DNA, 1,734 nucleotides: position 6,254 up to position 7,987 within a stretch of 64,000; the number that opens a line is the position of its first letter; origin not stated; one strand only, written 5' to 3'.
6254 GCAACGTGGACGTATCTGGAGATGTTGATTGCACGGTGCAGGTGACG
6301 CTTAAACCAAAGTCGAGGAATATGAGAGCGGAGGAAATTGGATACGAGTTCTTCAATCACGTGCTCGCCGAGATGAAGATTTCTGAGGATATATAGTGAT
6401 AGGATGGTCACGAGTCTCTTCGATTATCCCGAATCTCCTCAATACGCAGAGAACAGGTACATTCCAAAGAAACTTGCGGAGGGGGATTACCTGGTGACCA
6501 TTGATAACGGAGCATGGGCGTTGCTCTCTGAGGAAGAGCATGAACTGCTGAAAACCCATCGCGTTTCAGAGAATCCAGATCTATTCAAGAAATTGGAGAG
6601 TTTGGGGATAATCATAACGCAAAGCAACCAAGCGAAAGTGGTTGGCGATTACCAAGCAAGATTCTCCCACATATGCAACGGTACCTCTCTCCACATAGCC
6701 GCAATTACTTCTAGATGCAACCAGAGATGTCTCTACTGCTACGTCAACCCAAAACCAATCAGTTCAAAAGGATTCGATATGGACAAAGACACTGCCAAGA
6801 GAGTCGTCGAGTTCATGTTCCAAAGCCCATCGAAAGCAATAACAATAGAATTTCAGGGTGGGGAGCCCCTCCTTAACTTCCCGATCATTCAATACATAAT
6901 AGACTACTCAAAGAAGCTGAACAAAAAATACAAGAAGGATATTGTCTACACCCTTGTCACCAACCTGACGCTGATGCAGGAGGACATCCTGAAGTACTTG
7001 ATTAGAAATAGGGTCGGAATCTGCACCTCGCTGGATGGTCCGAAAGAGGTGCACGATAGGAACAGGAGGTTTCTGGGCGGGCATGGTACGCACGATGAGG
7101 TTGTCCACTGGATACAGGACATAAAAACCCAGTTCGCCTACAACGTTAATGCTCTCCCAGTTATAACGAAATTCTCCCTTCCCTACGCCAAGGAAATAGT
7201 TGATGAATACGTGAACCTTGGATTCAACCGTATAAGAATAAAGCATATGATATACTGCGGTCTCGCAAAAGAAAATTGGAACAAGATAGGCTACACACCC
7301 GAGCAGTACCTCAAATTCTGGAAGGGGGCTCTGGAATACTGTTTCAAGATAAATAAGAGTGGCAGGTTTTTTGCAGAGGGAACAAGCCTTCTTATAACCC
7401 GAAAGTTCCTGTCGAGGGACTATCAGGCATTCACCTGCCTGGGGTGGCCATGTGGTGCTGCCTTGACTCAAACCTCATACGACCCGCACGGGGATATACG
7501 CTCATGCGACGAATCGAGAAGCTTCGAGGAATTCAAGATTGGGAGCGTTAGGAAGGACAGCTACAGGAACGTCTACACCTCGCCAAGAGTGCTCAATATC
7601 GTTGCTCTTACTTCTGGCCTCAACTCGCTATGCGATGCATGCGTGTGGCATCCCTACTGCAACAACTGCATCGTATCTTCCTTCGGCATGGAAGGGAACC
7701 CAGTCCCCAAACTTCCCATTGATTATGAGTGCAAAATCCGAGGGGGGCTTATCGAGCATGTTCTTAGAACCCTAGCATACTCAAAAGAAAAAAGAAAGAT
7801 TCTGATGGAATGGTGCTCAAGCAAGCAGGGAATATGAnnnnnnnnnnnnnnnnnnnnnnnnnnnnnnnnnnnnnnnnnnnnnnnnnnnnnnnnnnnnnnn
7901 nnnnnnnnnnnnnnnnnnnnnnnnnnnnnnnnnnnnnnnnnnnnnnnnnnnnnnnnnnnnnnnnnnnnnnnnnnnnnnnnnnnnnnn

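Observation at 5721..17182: His-Xaa-Ser (Hxs) radical-SAM maturation system, expanded with six extra Fe-S enzymes, inside an archaeal type IV pilin/adhesin operon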

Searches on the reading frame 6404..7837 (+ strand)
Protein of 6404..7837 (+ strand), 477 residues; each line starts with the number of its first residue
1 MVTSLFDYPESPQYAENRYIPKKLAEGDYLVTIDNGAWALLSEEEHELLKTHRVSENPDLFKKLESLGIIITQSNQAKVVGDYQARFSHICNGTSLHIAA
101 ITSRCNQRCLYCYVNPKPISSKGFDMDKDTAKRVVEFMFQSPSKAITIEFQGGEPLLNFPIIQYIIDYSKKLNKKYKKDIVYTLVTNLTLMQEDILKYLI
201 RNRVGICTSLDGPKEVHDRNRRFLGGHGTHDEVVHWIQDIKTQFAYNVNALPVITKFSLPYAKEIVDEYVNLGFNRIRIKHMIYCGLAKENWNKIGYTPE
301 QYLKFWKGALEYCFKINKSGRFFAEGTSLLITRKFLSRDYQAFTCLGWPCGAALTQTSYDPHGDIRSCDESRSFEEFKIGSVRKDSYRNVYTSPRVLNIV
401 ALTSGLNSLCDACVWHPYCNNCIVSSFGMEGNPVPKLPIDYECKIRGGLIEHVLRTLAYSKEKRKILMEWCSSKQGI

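Call 4: search_protein_families(library=ncbifam, proteins=[window:6404-7837:+], max_evalue=0.01)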
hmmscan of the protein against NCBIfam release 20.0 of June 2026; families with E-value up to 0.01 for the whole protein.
window:6404-7837:+ (477 aa): 71 families (the best 25 are shown)
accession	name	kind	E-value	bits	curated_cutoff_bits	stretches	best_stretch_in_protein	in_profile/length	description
TIGR03978.1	rSAM_paired_1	equivalog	4.6e-113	378.4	370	1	22-470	7-465/466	His-Xaa-Ser system radical SAM maturase HxsB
NF047865.1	rSAM_PapB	equivalog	4.9e-45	154.2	340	1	100-424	8-318/330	PapB family radical SAM/SPASM ranthipeptide maturase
TIGR04068.1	rSAM_ocin_clost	equivalog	7.2e-40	137.2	500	1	29-246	20-238/462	Cys-rich peptide radical SAM maturase CcpM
TIGR04064.1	rSAM_nif11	equivalog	4.3e-39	134.5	518.7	1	28-454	13-430/459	nif11-like peptide radical SAM maturase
TIGR03906.1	quino_hemo_SAM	equivalog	3.3e-36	124.9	453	1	48-240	51-241/467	quinohemoprotein amine dehydrogenase maturation protein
NF040492.1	not_ScfB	exception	7.6e-35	120.6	855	1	101-451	101-442/450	ScfB-related radical SAM/SPASM orphan maturase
TIGR03974.1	rSAM_six_Cys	equivalog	5.7e-34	117.8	425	1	43-282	48-286/451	thioether cross-link-forming SCIFF peptide maturase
TIGR03942.1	sulfatase_rSAM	equivalog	2e-32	112.7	349.45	1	98-421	4-322/363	anaerobic sulfatase maturase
NF041298.1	rSAM_mat_DynA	equivalog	2e-31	109.2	450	1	102-456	8-352/356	dynobactin maturation radical SAM/SPASM protein DynA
NF035951.1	rSAM_RumMC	equivalog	7e-30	104.2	720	1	98-267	115-287/510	RumMC family radical SAM sactipeptide maturase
NF038107.1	rSAM_NF038107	equivalog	1e-27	97.1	600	1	40-243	29-236/444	Cys-every-fifth radical SAM/SPASM peptide maturase CefB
NF010321.0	PRK13758.1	equivalog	2.3e-26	92.8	441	1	94-422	4-329/370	anaerobic sulfatase-maturase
TIGR04280.1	geopep_mat_rSAM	hypoth_equivalog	3.8e-23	82.2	400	1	96-244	85-234/428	geopeptide radical SAM maturase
TIGR04163.1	rSAM_cobopep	equivalog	4.4e-23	81.7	375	1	101-431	70-396/428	peptide-modifying radical SAM enzyme CbpB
TIGR04261.1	rSAM_GlyRichRpt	subfamily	5.1e-23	81.7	310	1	102-420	4-324/363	cyclophane-forming radical SAM/SPASM peptide maturase GrrM/OscB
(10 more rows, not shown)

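Call 5: search_protein_families(library=pfam, proteins=[window:6404-7837:+], max_evalue=0.01)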
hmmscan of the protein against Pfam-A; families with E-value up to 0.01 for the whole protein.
window:6404-7837:+ (477 aa): 3 families
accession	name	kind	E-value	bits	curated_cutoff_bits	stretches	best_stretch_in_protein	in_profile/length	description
PF04055.27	Radical_SAM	-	1.5e-15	58.2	29.5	1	101-242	3-138/166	Radical SAM superfamily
PF13353.11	Fer4_12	-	6.9e-09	36.5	22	1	92-198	2-108/137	4Fe-4S single cluster domain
PF13186.11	SPASM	-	0.001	19.7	21.5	1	350-413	1-66/67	Iron-sulfur cluster-binding domain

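Call 17: find_encoding_contigs(protein=window:6404-7837:+, flank=10000, max_places=6)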
Protein window:6404-7837:+ (477 aa): 1 contig read that carries it; 1 place shown.
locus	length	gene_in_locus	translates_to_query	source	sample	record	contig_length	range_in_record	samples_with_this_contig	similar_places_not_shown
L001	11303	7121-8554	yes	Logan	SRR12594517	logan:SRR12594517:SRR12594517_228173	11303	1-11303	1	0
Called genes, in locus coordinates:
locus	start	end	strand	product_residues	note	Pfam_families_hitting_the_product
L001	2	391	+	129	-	?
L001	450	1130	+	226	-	PF06745:ATPase, PF24336:DUF7504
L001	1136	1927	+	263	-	PF13481:AAA_25, PF03796:DnaB_C (weak), PF06745:ATPase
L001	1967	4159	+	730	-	PF01835:MG2 (weak)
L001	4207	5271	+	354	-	-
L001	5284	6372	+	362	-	PF01478:Peptidase_A24 (weak)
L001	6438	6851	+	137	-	PF27806:HxsD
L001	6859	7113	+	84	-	-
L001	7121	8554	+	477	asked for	PF04055:Radical_SAM, PF13353:Fer4_12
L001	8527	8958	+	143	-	-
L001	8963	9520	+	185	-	-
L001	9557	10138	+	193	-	-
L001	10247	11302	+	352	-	?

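Call 18: find_homologous_proteins(query=window:6404-7837:+, max_evalue=1e-20)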
Query window:6404-7837:+ (477 aa): 2035 proteins with E <= 1e-20 among 7757 candidates; the best 120 are listed.
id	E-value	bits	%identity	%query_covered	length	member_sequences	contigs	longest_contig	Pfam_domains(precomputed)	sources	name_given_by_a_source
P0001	1.5e-280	949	82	100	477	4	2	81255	PF04055.28,PF13353.12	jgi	-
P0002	1.6e-263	893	76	100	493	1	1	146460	PF04055.28,PF13353.12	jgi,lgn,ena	-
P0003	3.4e-263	892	75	100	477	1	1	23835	PF04055.28,PF13353.12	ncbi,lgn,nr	ncbi:His-Xaa-Ser system radical SAM maturase HxsB [Candidatus Micrarchaeota archaeon]|nr:His-Xaa-Ser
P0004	3.7e-260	882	74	100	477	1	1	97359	PF04055.28,PF13353.12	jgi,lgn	jgi:His-Xaa-Ser system radical SAM maturase HxsB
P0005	1.2e-255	867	73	100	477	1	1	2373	PF04055.28,PF13353.12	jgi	-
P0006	5.0e-201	687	58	100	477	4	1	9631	PF04055.28,PF13353.12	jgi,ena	-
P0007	2.5e-193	661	76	74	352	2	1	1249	PF04055.28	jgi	-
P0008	6.6e-182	624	52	100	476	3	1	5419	PF04055.28,PF13353.12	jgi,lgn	jgi:His-Xaa-Ser system radical SAM maturase HxsB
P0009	1.3e-181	623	53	100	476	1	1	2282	PF13186.12,PF04055.28,PF13353.12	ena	-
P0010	2.8e-178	612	52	100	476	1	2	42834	PF13186.12,PF04055.28,PF13353.12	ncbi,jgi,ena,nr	ncbi:MAG: His-Xaa-Ser system radical SAM maturase HxsB [Candidatus Aenigmarchaeota archaeon]|nr:His-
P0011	8.2e-175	600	50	100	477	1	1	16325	PF04055.28,PF13353.12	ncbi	-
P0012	3.2e-174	598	51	100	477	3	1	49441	PF04055.28,PF13353.12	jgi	-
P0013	3.5e-174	598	78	66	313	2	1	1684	-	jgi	jgi:radical SAM protein with 4Fe4S-binding SPASM domain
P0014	6.7e-173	594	53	100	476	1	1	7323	PF13186.12,PF04055.28,PF13353.12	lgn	-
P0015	5.2e-172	591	52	99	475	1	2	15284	PF04055.28,PF13353.12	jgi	-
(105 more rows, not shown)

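Call 20: find_related_loci(query=A1, collection=genome_contigs, flank=10000)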
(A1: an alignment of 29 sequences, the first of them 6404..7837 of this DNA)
Query A1 (477 aa) in genome_contigs; peptide patterns used: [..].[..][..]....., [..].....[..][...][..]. (x = any residue, [..] = any of these).
600 stretches matched a pattern (row limit reached: there are more); 564 encode a relative of the query (tblastn E <= 1e-3); the best 80 are kept; 80 distinct loci.
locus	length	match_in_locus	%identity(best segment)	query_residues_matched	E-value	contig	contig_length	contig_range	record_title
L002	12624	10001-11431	83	1-477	0e+0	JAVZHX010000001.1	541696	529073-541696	MAG: Candidatus Micrarchaeia archaeon isolate DRTY-6_201901_bins_19 DRTY-6_201901_bins_19_scaffold_1, whole genome shotg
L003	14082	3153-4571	53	1-475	4e-172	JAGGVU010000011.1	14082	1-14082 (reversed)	MAG: Candidatus Aenigmatarchaeota archaeon isolate AUK108 PB_MBMC_062_c_000000000001, whole genome shotgun sequence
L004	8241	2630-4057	48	1-477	1e-154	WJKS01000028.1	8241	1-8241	MAG: Candidatus Aenigmatarchaeota archaeon isolate Bin_042 k141_1252180, whole genome shotgun sequence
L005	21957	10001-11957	45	13-475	1e-148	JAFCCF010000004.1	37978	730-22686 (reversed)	MAG: Candidatus Aminicenantes bacterium isolate AB_1215_Bin_51 AB_1215_Bin_51.fna_scaffold_1307, whole genome shotgun se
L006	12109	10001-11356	47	14-470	1e-142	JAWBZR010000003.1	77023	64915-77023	MAG: Candidatus Aenigmatarchaeota archaeon isolate JZ-1_201901_bins_70 JZ-1_201901_bins_70_scaffold_3, whole genome shot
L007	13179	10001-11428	52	1-477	0e+0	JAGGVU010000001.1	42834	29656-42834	MAG: Candidatus Aenigmatarchaeota archaeon isolate AUK108 PB_MBMC_062_c_000000000007, whole genome shotgun sequence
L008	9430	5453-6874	45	1-470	8e-140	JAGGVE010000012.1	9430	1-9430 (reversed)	MAG: Candidatus Iainarchaeum archaeon isolate AUK092 PB_MBMC_046_c_000000000005, whole genome shotgun sequence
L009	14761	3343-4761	46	1-470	3e-139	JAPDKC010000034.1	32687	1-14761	MAG: archaeon isolate S5B6_HD70 c_000000000428, whole genome shotgun sequence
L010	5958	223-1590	46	14-470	1e-137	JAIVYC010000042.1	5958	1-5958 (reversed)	MAG: Sulfurovum sp. isolate SFP3_RS_05_1 NODE_8229_length_5958_cov_2.511233, whole genome shotgun sequence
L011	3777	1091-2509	44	1-470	6e-140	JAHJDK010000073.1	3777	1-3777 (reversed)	MAG: Nanoarchaeota archaeon isolate Modern_marine.mb.57 Modern_marine.mb.57_k141_735638, whole genome shotgun sequence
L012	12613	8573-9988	44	1-470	7e-135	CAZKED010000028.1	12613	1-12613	MAG TPA_asm: uncultured archaeon isolate binchicken_co334_40 genome assembly, contig: NODE_9035_length_12613_cov_6.73069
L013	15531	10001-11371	44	13-470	6e-134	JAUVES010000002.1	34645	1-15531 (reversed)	MAG: Candidatus Nanohaloarchaea archaeon isolate CSMAG_329 CSMAG_329_k141_2593306_length_34645_cov_11.6251, whole genome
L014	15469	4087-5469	45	14-475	7e-132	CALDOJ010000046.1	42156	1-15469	MAG TPA_asm: Candidatus Woesearchaeota archaeon isolate ERR2206790_bin.73_CONCOCT_v1.1_MAG genome assembly, contig: ERZ8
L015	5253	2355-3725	44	13-470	3e-132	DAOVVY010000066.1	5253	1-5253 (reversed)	MAG TPA_asm: Candidatus Nanohaloarchaea archaeon isolate CSMAG_1717 CSMAG_1717_k141_5704104_length_5253_cov_8.0000, whol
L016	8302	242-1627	42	13-475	1e-129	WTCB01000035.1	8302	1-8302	MAG: Candidatus Nanohaloarchaea archaeon isolate GLR72 c_000000349537, whole genome shotgun sequence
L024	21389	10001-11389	42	13-470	6e-121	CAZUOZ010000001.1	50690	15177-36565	MAG TPA_asm: Candidatus Woesearchaeota archaeon isolate SRP192927_co10_255 genome assembly, contig: NODE_277_length_5069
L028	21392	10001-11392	41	17-473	4e-117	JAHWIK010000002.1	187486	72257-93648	MAG: Candidatus Woesearchaeota archaeon isolate YT1_182 k127_6865648, whole genome shotgun sequence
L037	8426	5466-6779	40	29-470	6e-106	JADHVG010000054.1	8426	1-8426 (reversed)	MAG: Candidatus Woesearchaeota archaeon isolate BS150m-G66 BS-150m-C8008, whole genome shotgun sequence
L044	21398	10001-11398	35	19-475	4e-97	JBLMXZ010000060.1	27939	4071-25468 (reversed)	MAG: Deltaproteobacteria bacterium isolate MAG242 PRJNA957066_bin24_renamed_59, whole genome shotgun sequence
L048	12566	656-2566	36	22-470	3e-96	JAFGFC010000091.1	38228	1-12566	MAG: Spirochaetes bacterium isolate Zod_Metabat.1289 k87_3889893, whole genome shotgun sequence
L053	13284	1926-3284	36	22-470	1e-94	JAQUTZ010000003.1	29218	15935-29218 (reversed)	MAG: Candidatus Paceibacterota bacterium isolate STD2_131 NODE_5594_length_29218_cov_28.404730_Sandtown_D2, whole genome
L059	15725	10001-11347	35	26-474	1e-93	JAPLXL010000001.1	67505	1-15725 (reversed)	MAG: Candidatus Nealsonbacteria bacterium isolate LacPavin_0920_SED4_MAG_36_17 LacPavin_0920_SED4_scaffold_3343010, whol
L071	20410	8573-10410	36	26-470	5e-92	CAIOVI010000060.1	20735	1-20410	uncultured bacterium isolate MJ110830A_bin-153 genome assembly, contig: bin-153:60/63, whole genome shotgun sequence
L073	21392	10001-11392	36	26-476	5e-91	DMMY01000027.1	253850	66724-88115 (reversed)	MAG TPA_asm: Elusimicrobia bacterium isolate UBA9628 contig_165, whole genome shotgun sequence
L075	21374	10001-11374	36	28-476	9e-91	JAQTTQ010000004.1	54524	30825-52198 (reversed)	MAG: Candidatus Omnitrophota bacterium isolate STB_44 NODE_1208_length_54524_cov_7.512216_Sandtown_B, whole genome shotg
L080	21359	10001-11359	35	29-475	3e-89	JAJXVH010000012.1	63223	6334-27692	MAG: bacterium isolate BP5.bin24 NODE_669_length_63223_cov_3.540779, whole genome shotgun sequence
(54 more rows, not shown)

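Call 28: find_encoding_contigs(protein=P0001, flank=10000, max_places=2)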
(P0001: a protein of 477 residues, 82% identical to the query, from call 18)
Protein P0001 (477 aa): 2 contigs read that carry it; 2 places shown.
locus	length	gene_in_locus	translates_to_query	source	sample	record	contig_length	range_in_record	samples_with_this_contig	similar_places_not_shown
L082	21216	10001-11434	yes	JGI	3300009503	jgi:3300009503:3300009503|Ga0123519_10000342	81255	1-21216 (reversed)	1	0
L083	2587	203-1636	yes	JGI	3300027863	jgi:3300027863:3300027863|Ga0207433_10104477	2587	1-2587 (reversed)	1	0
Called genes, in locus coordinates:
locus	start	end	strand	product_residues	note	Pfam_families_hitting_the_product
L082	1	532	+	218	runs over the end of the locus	PF00412:LIM (faint), PF07191:Zn_ribbon_6 (faint), PF12773:DZR (faint), PF13920:zf-C3HC4_3 (faint), PF18912:DZR_2 (faint), PF01258:zf-dskA_traR (faint)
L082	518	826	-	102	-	PF03551:PadR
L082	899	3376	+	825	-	PF14890:Intein_splicing, PF14528:LAGLIDADG_3, PF01658:Inos-1-P_synth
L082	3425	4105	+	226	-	PF06745:ATPase, PF24336:DUF7504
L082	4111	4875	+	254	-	PF13481:AAA_25 (weak), PF03796:DnaB_C, PF06745:ATPase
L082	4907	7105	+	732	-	PF13088:BNR_2 (faint)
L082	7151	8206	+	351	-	-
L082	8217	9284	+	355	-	PF01478:Peptidase_A24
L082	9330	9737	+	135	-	PF27806:HxsD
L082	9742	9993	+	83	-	-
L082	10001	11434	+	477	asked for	PF04055:Radical_SAM, PF13353:Fer4_12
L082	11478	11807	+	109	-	-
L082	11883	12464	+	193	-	PF02163:Peptidase_M50 (faint)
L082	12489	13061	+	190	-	-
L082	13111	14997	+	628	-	PF04055:Radical_SAM, PF13353:Fer4_12 (weak)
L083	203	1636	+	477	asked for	PF04055:Radical_SAM, PF13353:Fer4_12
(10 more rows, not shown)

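Call 29: find_encoding_contigs(protein=P0002, flank=10000, max_places=2)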
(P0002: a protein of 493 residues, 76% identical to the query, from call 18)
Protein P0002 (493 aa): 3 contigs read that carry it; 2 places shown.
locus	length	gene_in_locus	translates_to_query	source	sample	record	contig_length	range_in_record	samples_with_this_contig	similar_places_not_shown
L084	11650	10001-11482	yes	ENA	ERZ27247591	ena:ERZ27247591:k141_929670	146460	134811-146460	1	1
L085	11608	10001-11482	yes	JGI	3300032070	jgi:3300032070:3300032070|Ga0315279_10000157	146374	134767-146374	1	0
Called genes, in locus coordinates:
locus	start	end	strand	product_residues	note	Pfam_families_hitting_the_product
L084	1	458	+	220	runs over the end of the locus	PF00412:LIM (faint)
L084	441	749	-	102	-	PF03551:PadR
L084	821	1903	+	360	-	PF01658:Inos-1-P_synth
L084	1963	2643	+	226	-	PF06745:ATPase, PF24336:DUF7504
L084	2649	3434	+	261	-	PF13481:AAA_25, PF03796:DnaB_C (weak), PF06745:ATPase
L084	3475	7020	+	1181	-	PF10102:DUF2341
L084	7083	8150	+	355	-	-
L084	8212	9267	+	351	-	-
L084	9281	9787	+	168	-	PF27806:HxsD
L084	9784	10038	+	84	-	PF27806:HxsD (weak)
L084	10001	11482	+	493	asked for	PF13353:Fer4_12, PF04055:Radical_SAM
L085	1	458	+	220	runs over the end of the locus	PF00412:LIM (faint)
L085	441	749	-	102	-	PF03551:PadR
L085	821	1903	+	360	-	PF01658:Inos-1-P_synth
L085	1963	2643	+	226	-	PF06745:ATPase, PF24336:DUF7504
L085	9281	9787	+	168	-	PF27806:HxsD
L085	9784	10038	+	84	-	PF27806:HxsD (weak)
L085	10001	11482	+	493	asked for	PF13353:Fer4_12, PF04055:Radical_SAM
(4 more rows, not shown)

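Call 30: find_encoding_contigs(protein=P0004, flank=10000, max_places=2)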
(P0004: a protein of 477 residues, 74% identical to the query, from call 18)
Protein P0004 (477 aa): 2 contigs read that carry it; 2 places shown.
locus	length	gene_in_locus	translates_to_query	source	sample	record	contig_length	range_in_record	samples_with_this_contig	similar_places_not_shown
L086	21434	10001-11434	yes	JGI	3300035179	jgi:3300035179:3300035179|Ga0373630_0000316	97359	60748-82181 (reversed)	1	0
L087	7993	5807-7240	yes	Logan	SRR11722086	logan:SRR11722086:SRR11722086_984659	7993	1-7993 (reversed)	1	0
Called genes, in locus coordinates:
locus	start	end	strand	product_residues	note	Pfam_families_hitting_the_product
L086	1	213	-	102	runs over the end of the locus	PF03551:PadR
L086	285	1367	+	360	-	PF01658:Inos-1-P_synth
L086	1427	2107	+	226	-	PF06745:ATPase, PF24336:DUF7504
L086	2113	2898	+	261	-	PF13481:AAA_25, PF03796:DnaB_C (weak), PF06745:ATPase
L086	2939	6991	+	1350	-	PF10102:DUF2341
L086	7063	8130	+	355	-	-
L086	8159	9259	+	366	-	-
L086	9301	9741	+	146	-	PF27806:HxsD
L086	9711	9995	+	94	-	-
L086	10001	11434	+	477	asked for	PF04055:Radical_SAM, PF13353:Fer4_12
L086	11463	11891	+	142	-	-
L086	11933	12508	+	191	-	-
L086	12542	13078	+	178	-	-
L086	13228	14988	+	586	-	PF04055:Radical_SAM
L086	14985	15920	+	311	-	PF04055:Radical_SAM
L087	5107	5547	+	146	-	PF27806:HxsD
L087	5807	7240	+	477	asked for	PF04055:Radical_SAM, PF13353:Fer4_12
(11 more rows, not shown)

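Call 49: search_protein_families(library=padloc, proteins=[window:6404-7837:+], max_evalue=0.001)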
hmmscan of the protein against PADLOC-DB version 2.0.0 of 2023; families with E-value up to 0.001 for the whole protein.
window:6404-7837:+ (477 aa): 2 families
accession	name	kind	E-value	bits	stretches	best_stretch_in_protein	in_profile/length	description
PDLC02903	pVip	-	1.3e-11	42.4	1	101-245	6-136/257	Viperins not associated with kinases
PDLC02904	pVip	-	4e-10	37.6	1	101-283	9-176/262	Viperins associated with kinases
